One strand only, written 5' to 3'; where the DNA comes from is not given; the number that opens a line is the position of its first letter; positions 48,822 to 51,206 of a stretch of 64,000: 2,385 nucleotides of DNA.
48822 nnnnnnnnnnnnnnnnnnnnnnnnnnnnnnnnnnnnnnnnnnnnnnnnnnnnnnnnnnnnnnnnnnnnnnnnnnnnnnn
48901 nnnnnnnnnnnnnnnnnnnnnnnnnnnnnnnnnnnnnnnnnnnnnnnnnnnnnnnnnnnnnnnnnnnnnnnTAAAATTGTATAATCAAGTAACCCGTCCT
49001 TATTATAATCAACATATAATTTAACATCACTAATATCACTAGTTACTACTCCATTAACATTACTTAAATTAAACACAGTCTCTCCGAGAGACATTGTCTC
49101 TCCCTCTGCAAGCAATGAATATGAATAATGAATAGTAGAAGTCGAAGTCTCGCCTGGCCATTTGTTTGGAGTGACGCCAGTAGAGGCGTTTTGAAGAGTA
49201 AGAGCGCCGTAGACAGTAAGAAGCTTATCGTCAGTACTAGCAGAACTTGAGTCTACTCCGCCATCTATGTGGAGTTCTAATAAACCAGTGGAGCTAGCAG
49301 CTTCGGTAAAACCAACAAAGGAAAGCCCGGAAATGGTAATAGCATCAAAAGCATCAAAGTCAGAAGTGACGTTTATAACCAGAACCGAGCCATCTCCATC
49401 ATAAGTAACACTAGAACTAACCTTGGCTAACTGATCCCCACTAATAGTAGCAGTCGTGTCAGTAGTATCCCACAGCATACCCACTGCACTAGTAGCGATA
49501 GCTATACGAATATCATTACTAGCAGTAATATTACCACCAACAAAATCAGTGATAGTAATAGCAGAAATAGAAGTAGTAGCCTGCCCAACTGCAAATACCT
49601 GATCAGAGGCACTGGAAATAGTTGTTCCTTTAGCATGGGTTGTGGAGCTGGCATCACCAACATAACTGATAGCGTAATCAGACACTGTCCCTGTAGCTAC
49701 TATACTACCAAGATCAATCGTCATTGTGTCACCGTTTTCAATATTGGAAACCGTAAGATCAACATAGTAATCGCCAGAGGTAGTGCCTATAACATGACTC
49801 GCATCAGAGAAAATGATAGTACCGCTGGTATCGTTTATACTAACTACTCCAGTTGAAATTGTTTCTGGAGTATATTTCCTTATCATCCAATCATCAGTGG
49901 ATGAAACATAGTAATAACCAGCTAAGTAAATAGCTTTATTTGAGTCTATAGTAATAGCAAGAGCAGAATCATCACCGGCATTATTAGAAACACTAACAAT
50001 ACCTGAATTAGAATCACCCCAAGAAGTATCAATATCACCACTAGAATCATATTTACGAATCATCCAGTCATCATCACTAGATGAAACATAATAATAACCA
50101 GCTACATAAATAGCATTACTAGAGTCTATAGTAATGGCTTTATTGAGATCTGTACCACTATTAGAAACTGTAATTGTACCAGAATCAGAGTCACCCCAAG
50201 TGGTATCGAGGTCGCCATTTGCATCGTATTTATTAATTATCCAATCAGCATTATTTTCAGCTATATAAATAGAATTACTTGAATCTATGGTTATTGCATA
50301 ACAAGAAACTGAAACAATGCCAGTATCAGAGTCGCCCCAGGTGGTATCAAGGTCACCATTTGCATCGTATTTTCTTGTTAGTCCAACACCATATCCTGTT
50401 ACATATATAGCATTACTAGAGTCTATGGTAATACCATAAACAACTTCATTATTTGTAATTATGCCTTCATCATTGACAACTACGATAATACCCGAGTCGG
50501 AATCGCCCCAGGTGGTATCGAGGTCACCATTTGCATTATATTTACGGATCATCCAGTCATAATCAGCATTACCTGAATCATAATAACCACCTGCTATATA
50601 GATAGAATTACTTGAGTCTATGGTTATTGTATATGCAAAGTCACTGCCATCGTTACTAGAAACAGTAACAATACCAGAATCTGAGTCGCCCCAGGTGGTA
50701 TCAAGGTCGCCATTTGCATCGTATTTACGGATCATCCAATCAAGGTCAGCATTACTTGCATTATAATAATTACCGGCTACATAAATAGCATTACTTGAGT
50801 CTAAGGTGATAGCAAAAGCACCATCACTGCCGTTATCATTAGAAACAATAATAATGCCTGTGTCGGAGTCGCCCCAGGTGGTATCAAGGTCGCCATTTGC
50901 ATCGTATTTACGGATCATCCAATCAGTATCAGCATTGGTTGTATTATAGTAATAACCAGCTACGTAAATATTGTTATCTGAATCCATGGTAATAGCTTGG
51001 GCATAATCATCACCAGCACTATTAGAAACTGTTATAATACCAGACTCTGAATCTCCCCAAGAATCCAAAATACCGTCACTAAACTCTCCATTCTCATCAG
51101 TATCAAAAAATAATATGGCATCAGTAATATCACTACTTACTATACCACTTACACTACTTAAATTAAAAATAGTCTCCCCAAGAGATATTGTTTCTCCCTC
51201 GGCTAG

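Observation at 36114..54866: An 18.75-kb gene encodes a 6250-aa secreted protein built as a two-level repeat of stacked propellers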

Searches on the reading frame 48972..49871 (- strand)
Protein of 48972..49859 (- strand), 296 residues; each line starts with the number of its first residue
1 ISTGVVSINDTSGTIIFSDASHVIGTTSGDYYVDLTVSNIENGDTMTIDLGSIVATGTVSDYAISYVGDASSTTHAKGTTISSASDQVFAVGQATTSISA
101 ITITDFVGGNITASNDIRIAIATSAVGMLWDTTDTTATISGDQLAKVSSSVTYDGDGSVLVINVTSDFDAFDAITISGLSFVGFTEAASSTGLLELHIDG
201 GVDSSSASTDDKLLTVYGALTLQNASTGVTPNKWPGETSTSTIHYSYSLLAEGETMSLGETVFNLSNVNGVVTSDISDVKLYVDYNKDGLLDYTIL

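Call 12: find_homologous_proteins(query=window:48972-49859:-)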
Query window:48972-49859:- (296 aa): 4 proteins with E <= 0.001 among 4832 candidates.
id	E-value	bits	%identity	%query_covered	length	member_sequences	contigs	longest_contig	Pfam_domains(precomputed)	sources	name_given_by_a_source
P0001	3.3e-84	300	59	99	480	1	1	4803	-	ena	-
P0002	2.5e-75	271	46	96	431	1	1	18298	-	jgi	jgi:hypothetical protein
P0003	1.9e-28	118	55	47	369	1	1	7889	-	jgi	jgi:hypothetical protein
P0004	9.7e-25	106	39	82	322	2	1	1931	PF10102.15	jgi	-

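Call 40: find_related_loci(query=A4, collection=genome_contigs, flank=10000)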
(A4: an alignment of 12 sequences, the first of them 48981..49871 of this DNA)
Query A4 (297 aa) in genome_contigs; peptide patterns used: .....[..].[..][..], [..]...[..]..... (x = any residue, [..] = any of these).
102 stretches matched a pattern; 30 encode a relative of the query (tblastn E <= 1e-3); 29 distinct loci.
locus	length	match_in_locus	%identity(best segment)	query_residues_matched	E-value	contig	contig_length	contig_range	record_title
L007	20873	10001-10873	48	8-297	1e-70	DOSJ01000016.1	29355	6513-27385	MAG TPA_asm: Candidatus Falkowbacteria bacterium isolate UBA12426 contig_422, whole genome shotgun sequence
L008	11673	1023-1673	45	80-296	2e-43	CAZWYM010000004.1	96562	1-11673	MAG TPA_asm: uncultured Candidatus Saccharibacteria bacterium isolate SRP286056_co2_193 genome assembly, contig: NODE_20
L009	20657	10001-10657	39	79-296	4e-38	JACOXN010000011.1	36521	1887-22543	MAG: Candidatus Giovannonibacteria bacterium isolate NC_groundwater_154_Ag_S-0.1um_46_13 S4_GD2017_2_S1_scaffold_666, wh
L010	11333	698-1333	37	85-296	4e-33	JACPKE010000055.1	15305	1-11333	MAG: Candidatus Brennerbacteria bacterium isolate NC_groundwater_486_Ag_S-0.1um_40_11 S35_SO-1_scaffold_461873, whole ge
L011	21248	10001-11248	50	84-225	3e-30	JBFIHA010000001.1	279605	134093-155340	MAG: Gemmatimonadales bacterium isolate Mix_sand11.2021.09.Z.113 k141_1153964_length_279605_cov_14.7502, whole genome sh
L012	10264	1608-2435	49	80-225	6e-30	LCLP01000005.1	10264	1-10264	MAG: Candidatus Pacebacteria bacterium GW2011_GWA1_46_10 UX28_C0005, whole genome shotgun sequence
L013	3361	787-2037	50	84-230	4e-29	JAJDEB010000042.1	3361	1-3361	MAG: Phycisphaerae bacterium isolate OFTM112 OFTM112_41, whole genome shotgun sequence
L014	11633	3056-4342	50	85-288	7e-29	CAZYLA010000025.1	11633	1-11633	MAG TPA_asm: uncultured Candidatus Saccharibacteria bacterium isolate binchicken_co19_598 genome assembly, contig: NODE_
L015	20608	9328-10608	46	73-225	1e-26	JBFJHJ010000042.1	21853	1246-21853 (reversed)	MAG: Gemmatimonadales bacterium isolate Mix_sand16.2022.02.G.53 k141_2173942_length_21853_cov_17.8766, whole genome shot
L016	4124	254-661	52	84-222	2e-26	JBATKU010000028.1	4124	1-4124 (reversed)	MAG: Desulfobacterales bacterium isolate MFD10234_ilm_asm_bin6 k127_362826, whole genome shotgun sequence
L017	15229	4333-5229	51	80-242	1e-26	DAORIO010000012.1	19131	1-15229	MAG TPA_asm: Candidatus Paceibacterota bacterium isolate AMR_MDS_5575 NODE_465_length_19131_cov_5.981810, whole genome s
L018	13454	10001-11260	46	78-227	5e-26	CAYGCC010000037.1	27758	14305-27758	MAG TPA_asm: uncultured Gemmatimonadota bacterium isolate ERP108616_co1_93 genome assembly, contig: k119_1354822, whole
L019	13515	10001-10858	54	57-223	6e-26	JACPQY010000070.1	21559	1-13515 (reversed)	MAG: Nitrospirae bacterium isolate NC_groundwater_665_Ag_B-0.1um_64_68 B_1_S1_Biohub_coassembly_k141_4754287, whole geno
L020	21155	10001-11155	42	33-226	2e-25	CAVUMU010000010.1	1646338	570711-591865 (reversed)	MAG: uncultured Gemmatimonadales bacterium isolate MFD04212.bin.1.9 genome assembly, contig: contig_4405, whole genome s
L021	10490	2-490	42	89-249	8e-25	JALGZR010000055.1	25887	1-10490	MAG: bacterium isolate M3-44_Bin_119 M3-44_Bin_119_scaffold_6762, whole genome shotgun sequence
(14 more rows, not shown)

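Call 54: search_protein_representatives(alignment_id=A4)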
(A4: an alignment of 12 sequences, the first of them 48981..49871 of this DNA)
Query: 12 sequences, 298 profile positions. Proteins with E-value up to 0.001 (for the whole library): 890; up to 1e-10: 681; up to 1e-30: 398. The best 150 are listed.
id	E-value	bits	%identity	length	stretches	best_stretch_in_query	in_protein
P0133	0.0e+00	1526.5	-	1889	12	85-223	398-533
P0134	0.0e+00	1420.5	-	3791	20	83-223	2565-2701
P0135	0.0e+00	1321.6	-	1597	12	83-222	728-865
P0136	0.0e+00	1118.4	-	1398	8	82-222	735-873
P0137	0.0e+00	1117.0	-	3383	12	84-221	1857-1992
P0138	1.1e-258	871.9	-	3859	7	50-225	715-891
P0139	2.5e-253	854.3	-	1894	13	83-221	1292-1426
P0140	1.9e-252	851.4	-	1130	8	76-226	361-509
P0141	1.1e-240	812.8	-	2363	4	4-295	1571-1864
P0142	1.8e-236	799.0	-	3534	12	79-223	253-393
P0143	1.4e-231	782.9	-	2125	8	78-253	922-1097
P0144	2.4e-228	772.3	-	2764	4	7-295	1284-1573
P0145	2.3e-218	739.5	-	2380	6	4-296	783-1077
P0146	2.9e-200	680.1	-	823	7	84-222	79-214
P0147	1.6e-192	654.7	-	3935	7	83-236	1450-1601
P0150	2.1e-178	608.3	-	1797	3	4-296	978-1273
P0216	2.2e-78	279.9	-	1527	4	83-297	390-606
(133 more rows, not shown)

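Call 79: search_protein_families(library=pfam, proteins=[L007:14461-16614:+, L007:4156-6033:-, L007:1742-3325:+, L007:3380-4018:+, L007:6146-8200:+, L007:10850-12100:+], max_evalue=0.001)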
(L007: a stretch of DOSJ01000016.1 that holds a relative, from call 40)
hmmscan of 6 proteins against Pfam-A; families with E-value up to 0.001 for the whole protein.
L007:14461-16614:+ (717 aa): 8 families
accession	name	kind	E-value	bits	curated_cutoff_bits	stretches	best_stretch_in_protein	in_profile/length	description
PF09382.16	RQC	-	3.1e-29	101.5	23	1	396-506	2-112/114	RQC domain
PF00270.35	DEAD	-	6.1e-28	98.1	26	1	15-177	1-165/167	DEAD/DEAH box helicase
PF00271.37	Helicase_C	-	2e-26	92.8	23.5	1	209-319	3-110/110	Helicase conserved C-terminal domain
PF00570.28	HRDC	-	1.4e-20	73.5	23.8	1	522-587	3-68/68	HRDC domain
PF14493.12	HTH_40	-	1.1e-17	64.5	27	1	621-709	2-89/89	Helix-turn-helix domain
PF16124.10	RecQ_Zn_bind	-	1.6e-15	58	25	1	330-393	1-66/66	RecQ zinc-binding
PF04851.21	ResIII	-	1e-06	29.2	22.5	1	14-172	4-162/164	Type III restriction enzyme, res subunit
PF21220.3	RecQ-1-like_HTH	-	2.5e-05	24.8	27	1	631-666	14-49/51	RecQ-1-like, helix-turn-helix domain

L007:4156-6033:- (625 aa): 2 families
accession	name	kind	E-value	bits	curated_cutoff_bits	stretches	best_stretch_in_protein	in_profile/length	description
PF01411.24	tRNA-synt_2c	-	4.6e-118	395.6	30.3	1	5-486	1-450/552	tRNA synthetases class II (A)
PF07973.19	tRNA_SAD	-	3.6e-14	52.9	24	1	577-620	4-43/44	Threonyl and Alanyl tRNA synthetase second additional domain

L007:1742-3325:+ (527 aa): 6 families
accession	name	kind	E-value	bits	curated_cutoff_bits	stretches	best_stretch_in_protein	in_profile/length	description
PF21688.3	FAD-depend_C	-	1.3e-78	264.1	27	1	279-475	1-197/197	FAD-dependent protein, C-terminal domain-like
PF03486.20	HI0933_like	-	1.2e-05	25.3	50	0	97-132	4-39/244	HI0933-like protein Rossmann domain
PF01494.25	FAD_binding_3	-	1.9e-05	24.5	22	1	97-125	5-33/349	FAD binding domain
PF07992.20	Pyr_redox_2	-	2.4e-05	24.4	26.1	0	94-128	143-177/291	Pyridine nucleotide-disulphide oxidoreductase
PF01266.30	DAO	-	4.5e-05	23.6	27.9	0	97-126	3-32/353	FAD dependent oxidoreductase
PF13738.12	Pyr_redox_3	-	0.00012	21.9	30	1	97-129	1-34/305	Pyridine nucleotide-disulphide oxidoreductase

L007:3380-4018:+ (212 aa): 3 families
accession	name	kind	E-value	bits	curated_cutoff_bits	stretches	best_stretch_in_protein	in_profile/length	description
PF08448.16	PAS_4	-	4.3e-12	46.7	23.1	1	47-157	2-109/110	PAS fold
PF00989.32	PAS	-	2e-05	25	22.6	1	42-153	3-113/113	PAS fold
PF13426.13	PAS_9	-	0.0002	22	27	1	64-155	15-103/103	PAS domain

L007:6146-8200:+ (685 aa): 0 families

L007:10850-12100:+ (417 aa): 0 families

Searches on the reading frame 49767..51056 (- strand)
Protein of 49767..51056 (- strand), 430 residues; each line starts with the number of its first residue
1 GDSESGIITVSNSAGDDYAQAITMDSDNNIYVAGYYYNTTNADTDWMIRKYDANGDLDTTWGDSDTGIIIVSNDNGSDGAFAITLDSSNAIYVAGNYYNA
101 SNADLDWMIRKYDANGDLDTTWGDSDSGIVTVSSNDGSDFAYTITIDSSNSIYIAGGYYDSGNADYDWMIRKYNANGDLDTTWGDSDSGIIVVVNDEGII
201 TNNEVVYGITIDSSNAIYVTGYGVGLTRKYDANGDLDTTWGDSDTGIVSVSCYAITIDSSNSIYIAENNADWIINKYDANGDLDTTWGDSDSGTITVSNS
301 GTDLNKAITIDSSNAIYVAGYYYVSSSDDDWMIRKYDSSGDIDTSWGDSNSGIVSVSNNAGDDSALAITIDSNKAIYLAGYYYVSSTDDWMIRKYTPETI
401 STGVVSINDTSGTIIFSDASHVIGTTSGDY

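Call 6: search_protein_families(library=ncbifam, proteins=[window:49767-51056:-], max_evalue=0.1)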
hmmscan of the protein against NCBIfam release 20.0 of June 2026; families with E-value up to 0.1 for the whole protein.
window:49767-51056:- (430 aa): 2 families
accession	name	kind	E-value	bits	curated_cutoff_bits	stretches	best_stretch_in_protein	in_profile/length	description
TIGR02608.1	delta_60_rpt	domain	7.4e-46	153.8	76.5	6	17-64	1-47/55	delta-60 repeat domain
NF045610.1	acin_4_helix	equivalog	0.0065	16.5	50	0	376-414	46-83/131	putative four-helix membrane protein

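Call 7: search_protein_families(library=pfam, proteins=[window:49767-51056:-], max_evalue=1)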
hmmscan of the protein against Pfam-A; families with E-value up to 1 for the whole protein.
window:49767-51056:- (430 aa): 10 families
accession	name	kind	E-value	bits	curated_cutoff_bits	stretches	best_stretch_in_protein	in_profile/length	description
PF17164.10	DUF5122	-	9.5e-19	67.8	27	4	26-60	2-35/36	Domain of unknown function (DUF5122) beta-propeller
PF22877.3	RRM_Thc1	-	2.2e-08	34.4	23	0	44-84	15-55/75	Thc1, RRM domain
PF06739.17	SBBP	-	1.7e-07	31.5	20.5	3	15-35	11-31/38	Beta-propeller repeat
PF07494.17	Reg_prop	-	0.0018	18.7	20.4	0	16-35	4-23/24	Two component regulator propeller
PF01436.27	NHL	-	0.0019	18.6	20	0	18-33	3-18/28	NHL repeat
PF25485.1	DUF7908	-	0.0079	16.9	27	1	17-94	38-114/134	Domain of unknown function (DUF7908)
PF09118.17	GO-like_E_set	-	0.098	13.4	25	0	360-385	60-85/100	Galactose oxidase-like, Early set domain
PF13418.12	Kelch_4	-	0.3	11.5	21.6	1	142-162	5-25/49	Galactose oxidase, central domain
PF23819.1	DUF7189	-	0.4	11.4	27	0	62-87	7-32/68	Family of unknown function (DUF7189)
PF00036.39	EF-hand_1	-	0.63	10.2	25.4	0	104-117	1-14/29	EF hand domain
